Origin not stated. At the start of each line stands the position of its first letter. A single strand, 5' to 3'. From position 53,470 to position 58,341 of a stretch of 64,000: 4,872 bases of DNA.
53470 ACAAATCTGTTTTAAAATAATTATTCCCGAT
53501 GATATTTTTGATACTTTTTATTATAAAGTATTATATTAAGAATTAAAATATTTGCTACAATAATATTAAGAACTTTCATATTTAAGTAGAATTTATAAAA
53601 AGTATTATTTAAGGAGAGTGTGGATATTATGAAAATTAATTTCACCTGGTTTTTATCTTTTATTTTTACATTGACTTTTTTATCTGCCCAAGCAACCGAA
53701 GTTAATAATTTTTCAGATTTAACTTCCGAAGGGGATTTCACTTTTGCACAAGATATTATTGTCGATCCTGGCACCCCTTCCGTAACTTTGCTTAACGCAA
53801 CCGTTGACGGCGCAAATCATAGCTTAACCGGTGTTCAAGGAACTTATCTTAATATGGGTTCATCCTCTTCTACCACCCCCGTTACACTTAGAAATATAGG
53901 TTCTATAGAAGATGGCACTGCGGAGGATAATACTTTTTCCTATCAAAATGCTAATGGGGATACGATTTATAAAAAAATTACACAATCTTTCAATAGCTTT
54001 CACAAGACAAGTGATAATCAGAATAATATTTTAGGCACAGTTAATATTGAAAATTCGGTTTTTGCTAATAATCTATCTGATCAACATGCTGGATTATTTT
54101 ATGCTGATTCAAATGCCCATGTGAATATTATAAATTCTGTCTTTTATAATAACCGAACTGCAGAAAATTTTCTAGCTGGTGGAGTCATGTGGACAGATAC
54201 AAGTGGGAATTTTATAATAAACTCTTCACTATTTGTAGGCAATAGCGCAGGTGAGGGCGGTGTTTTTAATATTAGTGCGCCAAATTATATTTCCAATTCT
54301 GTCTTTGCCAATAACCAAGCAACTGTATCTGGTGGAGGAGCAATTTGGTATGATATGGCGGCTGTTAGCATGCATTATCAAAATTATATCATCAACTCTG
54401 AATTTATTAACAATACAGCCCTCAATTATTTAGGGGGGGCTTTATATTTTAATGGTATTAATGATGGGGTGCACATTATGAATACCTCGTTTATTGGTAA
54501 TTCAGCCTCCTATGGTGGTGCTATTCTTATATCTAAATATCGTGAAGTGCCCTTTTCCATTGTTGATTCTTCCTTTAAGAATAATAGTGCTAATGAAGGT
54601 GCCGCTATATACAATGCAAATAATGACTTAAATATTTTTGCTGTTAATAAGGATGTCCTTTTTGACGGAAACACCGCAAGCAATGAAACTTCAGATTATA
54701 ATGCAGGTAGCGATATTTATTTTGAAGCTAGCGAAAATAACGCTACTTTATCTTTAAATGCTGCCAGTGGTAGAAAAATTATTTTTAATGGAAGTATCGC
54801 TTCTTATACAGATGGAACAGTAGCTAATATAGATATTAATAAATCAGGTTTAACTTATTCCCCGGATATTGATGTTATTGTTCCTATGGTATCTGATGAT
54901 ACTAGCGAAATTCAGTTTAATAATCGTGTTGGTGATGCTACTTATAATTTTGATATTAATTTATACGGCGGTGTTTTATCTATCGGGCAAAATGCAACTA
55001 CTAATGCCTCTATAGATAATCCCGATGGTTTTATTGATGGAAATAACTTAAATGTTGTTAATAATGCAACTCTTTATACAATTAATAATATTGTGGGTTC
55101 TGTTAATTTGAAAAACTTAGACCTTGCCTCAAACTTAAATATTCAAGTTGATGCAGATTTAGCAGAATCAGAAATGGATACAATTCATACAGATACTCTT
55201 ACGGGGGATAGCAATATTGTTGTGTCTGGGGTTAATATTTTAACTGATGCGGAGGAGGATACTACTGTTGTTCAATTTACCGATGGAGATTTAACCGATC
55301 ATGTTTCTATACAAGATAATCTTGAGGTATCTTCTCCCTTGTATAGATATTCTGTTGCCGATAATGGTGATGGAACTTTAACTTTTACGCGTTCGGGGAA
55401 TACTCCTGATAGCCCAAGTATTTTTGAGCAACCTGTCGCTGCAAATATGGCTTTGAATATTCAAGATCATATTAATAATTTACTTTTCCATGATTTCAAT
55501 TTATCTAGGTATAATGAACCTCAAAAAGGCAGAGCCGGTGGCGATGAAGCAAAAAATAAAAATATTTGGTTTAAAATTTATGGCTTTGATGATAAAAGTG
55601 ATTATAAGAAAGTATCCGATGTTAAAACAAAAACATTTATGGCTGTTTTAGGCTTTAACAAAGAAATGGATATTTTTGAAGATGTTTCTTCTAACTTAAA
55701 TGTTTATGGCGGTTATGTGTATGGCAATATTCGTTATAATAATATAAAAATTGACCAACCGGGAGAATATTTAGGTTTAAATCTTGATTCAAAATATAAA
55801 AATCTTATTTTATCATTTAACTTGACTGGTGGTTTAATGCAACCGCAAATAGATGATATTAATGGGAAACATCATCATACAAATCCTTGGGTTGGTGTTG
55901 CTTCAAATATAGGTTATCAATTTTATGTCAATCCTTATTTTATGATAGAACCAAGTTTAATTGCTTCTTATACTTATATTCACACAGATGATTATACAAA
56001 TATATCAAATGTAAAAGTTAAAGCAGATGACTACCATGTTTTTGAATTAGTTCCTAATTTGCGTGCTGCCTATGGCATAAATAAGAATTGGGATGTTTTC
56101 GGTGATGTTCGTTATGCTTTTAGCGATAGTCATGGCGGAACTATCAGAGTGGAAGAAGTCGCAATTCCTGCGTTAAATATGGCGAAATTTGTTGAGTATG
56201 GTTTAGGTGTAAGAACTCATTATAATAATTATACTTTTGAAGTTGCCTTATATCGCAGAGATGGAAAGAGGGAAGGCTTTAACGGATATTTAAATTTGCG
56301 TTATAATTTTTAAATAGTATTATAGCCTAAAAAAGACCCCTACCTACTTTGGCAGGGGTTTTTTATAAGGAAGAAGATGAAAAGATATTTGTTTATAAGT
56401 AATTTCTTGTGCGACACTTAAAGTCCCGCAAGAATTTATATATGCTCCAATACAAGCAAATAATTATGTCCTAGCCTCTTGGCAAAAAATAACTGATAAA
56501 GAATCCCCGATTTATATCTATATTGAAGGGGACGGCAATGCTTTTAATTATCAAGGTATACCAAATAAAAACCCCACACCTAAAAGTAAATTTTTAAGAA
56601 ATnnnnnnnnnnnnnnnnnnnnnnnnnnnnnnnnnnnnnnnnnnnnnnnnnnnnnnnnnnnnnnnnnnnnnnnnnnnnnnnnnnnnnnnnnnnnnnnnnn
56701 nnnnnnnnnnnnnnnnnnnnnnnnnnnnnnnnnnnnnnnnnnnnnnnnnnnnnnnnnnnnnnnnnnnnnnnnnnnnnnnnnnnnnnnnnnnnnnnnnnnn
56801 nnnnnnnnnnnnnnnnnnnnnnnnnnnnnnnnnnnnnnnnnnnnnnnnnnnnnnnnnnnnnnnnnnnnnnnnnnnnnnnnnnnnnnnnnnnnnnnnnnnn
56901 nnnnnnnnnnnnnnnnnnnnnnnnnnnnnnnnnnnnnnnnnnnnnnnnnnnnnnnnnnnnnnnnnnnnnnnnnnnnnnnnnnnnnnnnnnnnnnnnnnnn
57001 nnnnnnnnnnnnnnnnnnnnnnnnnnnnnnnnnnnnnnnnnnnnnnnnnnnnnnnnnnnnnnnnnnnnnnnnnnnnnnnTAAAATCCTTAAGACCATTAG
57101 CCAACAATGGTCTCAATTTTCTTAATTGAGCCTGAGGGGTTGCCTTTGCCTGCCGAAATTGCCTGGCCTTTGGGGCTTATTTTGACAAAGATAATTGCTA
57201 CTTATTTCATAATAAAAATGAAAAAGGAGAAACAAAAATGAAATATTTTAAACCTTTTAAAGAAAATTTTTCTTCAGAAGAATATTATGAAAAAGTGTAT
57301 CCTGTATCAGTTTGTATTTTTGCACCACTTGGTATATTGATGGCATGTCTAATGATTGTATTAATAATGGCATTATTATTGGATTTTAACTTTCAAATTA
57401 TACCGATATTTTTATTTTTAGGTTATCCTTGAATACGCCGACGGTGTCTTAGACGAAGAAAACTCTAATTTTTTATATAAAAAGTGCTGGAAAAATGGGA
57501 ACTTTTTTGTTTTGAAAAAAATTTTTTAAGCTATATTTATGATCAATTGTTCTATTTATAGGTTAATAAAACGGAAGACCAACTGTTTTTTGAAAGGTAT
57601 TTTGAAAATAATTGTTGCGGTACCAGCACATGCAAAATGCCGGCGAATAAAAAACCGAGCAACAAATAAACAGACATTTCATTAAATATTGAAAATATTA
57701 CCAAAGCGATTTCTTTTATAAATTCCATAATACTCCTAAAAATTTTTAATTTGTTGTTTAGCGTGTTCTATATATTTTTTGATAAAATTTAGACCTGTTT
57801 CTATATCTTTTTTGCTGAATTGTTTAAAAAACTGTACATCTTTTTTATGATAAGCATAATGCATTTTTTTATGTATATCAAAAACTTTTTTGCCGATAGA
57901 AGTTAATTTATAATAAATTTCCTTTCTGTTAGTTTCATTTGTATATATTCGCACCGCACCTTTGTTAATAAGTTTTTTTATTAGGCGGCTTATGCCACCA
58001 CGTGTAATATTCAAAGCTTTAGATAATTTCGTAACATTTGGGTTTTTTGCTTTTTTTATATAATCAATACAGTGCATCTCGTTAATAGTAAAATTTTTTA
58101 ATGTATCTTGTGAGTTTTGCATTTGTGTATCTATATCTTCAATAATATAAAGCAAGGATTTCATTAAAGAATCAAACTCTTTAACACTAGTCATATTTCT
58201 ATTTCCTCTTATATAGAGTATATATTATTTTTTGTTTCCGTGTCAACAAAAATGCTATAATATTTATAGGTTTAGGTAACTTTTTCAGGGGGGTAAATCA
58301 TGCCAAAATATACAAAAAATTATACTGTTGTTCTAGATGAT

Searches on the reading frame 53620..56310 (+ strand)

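Call 5: search_protein_families(library=pfam, proteins=[window:53620-56310:+], max_evalue=0.01)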
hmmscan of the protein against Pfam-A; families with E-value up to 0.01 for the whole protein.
window:53620-56310:+ (897 aa): 1 family
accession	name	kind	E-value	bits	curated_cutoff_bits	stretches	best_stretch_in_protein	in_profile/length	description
PF02415.23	Chlam_PMP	-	7.3e-06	26.2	20.6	0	316-332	1-18/19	Chlamydia polymorphic membrane protein (Chlamydia_PMP) repeat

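Call 6: search_protein_families(library=ncbifam, proteins=[window:53620-56310:+], max_evalue=1)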
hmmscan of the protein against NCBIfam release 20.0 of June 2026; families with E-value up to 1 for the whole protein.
window:53620-56310:+ (897 aa): 1 family
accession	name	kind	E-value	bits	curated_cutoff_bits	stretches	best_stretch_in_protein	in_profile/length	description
TIGR01376.1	POMP_repeat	repeat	0.022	14.6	15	1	289-302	5-19/28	polymorphic outer membrane protein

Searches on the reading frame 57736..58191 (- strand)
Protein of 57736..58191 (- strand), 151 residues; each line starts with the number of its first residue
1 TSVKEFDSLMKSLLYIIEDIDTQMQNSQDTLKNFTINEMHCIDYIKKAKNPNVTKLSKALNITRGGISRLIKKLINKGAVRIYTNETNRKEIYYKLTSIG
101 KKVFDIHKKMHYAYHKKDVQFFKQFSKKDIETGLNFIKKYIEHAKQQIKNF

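Call 71: search_protein_families(library=pfam, proteins=[window:57736-58191:-], max_evalue=0.0001)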
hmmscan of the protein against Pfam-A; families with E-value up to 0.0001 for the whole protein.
window:57736-58191:- (151 aa): 4 families
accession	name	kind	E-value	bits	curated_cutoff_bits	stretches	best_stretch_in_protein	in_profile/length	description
PF01047.28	MarR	-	1.1e-08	35.3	24.6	1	34-92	1-59/59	MarR family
PF12802.13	MarR_2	-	2.1e-06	28.2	27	1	34-90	3-60/61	MarR family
PF13601.12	HTH_34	-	2.7e-06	27.9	27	1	48-109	12-74/80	Winged helix DNA-binding domain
PF21984.2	DnaD_N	-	8.7e-06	26.3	27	1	46-109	31-96/101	DnaD N-terminal domain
